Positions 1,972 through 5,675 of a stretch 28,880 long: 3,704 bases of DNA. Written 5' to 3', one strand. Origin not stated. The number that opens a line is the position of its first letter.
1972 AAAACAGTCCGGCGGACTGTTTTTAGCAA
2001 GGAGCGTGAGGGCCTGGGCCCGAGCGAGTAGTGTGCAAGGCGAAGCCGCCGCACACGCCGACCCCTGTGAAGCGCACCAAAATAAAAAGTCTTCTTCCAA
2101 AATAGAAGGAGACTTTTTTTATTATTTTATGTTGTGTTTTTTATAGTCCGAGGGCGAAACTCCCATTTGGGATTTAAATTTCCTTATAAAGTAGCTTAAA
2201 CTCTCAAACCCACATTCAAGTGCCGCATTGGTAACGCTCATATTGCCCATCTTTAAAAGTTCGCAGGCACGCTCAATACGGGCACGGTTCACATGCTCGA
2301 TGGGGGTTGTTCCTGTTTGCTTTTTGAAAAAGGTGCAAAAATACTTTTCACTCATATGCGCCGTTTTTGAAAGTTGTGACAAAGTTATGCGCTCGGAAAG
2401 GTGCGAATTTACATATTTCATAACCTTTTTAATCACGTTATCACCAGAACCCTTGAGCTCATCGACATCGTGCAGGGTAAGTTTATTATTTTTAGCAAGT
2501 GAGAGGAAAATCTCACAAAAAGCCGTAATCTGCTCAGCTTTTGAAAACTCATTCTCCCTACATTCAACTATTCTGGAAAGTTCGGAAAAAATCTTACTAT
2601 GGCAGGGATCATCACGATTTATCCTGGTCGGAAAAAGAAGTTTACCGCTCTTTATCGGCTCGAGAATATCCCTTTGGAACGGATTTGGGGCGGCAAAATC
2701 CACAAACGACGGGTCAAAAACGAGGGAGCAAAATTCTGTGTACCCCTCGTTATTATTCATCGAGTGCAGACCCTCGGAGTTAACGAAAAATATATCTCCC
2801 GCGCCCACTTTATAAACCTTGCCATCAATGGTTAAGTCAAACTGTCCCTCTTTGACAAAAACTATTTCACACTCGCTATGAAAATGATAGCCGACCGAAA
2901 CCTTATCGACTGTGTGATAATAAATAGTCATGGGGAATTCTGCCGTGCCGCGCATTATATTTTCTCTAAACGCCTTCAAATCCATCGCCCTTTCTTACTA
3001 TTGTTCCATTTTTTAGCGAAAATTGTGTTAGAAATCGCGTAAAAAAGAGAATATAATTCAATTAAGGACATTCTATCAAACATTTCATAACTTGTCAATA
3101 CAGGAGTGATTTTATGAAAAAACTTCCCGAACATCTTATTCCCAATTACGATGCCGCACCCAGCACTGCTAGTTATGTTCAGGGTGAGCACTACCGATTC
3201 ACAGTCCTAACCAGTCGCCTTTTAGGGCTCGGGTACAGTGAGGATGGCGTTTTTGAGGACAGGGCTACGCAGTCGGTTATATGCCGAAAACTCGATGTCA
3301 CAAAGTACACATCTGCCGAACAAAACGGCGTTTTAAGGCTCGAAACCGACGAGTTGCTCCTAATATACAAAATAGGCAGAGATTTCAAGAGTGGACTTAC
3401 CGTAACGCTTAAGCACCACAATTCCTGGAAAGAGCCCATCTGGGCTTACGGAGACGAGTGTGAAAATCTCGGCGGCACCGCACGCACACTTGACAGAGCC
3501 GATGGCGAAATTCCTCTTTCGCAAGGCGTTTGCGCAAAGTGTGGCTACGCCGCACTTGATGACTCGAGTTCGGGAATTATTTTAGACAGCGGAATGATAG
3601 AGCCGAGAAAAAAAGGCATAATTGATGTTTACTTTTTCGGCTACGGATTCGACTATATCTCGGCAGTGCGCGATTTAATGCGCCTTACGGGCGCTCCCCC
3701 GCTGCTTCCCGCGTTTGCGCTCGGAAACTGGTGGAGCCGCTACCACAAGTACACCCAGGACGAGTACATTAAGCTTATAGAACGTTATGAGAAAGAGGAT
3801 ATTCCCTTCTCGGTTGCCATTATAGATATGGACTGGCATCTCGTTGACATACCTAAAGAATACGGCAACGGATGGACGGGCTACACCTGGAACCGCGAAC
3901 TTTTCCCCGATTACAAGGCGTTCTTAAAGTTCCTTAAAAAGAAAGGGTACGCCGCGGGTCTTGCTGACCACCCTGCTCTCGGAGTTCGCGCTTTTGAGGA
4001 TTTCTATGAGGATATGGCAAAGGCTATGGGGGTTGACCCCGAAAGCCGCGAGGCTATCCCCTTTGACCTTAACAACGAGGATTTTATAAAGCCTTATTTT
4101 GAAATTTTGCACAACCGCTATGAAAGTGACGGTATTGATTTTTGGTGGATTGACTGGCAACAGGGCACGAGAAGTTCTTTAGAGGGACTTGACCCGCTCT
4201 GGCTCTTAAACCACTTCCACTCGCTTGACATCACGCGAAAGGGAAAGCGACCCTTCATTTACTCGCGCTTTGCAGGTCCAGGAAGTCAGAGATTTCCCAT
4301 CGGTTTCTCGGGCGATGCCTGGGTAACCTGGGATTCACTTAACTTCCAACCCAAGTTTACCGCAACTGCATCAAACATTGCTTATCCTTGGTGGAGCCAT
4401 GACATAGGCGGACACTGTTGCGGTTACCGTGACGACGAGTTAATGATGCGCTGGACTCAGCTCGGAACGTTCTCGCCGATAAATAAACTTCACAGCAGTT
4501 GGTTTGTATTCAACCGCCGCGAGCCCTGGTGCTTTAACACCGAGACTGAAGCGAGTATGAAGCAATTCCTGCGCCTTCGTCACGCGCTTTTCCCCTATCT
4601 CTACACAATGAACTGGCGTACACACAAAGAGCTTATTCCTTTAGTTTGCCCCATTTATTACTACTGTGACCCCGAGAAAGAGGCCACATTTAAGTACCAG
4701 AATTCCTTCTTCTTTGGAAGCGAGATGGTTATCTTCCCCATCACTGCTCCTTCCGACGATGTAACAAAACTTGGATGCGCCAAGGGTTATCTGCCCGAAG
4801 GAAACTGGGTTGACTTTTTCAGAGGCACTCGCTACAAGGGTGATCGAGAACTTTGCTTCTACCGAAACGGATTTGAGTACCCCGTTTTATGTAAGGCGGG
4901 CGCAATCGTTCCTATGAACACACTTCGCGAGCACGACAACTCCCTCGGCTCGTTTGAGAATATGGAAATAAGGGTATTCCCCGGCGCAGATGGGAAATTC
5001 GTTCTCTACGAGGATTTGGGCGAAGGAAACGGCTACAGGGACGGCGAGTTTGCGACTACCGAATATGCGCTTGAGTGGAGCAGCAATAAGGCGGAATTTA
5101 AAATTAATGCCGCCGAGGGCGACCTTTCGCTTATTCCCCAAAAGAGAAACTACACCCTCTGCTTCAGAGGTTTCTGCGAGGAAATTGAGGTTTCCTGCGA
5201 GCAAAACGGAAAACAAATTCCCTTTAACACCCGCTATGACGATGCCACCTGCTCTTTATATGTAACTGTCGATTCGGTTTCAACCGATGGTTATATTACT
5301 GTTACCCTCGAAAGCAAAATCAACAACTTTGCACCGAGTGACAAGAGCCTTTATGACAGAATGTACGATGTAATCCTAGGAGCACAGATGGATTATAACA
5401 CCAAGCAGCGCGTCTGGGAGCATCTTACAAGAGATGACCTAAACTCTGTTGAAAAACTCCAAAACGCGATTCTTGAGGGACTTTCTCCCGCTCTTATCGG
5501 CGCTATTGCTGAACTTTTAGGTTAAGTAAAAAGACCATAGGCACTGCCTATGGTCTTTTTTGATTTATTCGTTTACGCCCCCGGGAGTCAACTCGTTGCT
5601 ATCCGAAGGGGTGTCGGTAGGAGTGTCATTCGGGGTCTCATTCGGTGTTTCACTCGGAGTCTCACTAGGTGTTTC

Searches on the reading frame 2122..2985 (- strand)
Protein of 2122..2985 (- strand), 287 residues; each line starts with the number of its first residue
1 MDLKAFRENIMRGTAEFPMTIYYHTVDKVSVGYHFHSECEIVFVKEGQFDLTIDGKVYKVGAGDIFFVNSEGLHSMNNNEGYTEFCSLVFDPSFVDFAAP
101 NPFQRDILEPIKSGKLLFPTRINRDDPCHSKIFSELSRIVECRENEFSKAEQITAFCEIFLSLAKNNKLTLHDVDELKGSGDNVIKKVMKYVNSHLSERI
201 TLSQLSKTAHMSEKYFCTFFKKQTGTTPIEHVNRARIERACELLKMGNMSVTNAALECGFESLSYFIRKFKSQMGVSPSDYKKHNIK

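Call 13: search_protein_families(library=pfam, proteins=[window:2122-2985:-], max_evalue=0.001)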
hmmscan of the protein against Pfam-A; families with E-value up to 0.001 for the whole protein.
window:2122-2985:- (287 aa): 4 families
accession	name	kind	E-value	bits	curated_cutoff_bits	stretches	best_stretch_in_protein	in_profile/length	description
PF12833.13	HTH_18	-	1.3e-23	83.5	33.6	1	205-283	1-79/80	Helix-turn-helix domain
PF00165.29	HTH_AraC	-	4.8e-22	78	26.6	2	244-281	1-40/42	Bacterial regulatory helix-turn-helix proteins, AraC family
PF07883.17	Cupin_2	-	5.4e-11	42.5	27.2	1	30-80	10-60/70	Cupin domain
PF02311.25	AraC_binding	-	7.2e-11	42.4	21.1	1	27-98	12-84/135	AraC-like ligand binding domain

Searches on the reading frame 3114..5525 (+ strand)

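Call 13: search_protein_families(library=pfam, proteins=[window:3114-5525:+], max_evalue=0.001)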
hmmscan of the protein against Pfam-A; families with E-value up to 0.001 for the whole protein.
window:3114-5525:+ (803 aa): 3 families
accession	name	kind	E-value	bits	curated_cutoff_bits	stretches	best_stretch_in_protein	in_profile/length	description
PF01055.32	Glyco_hydro_31_2nd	-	1.3e-54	186.1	23.5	1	195-499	1-328/328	Glycosyl hydrolases family 31 TIM-barrel domain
PF17137.9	DUF5110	-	2.8e-17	63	27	1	617-686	2-70/71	Domain of unknown function (DUF5110)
PF21365.3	Glyco_hydro_31_3rd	-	3.5e-12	47.1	24.4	1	509-599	3-87/87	Glycosyl hydrolase family 31 C-terminal domain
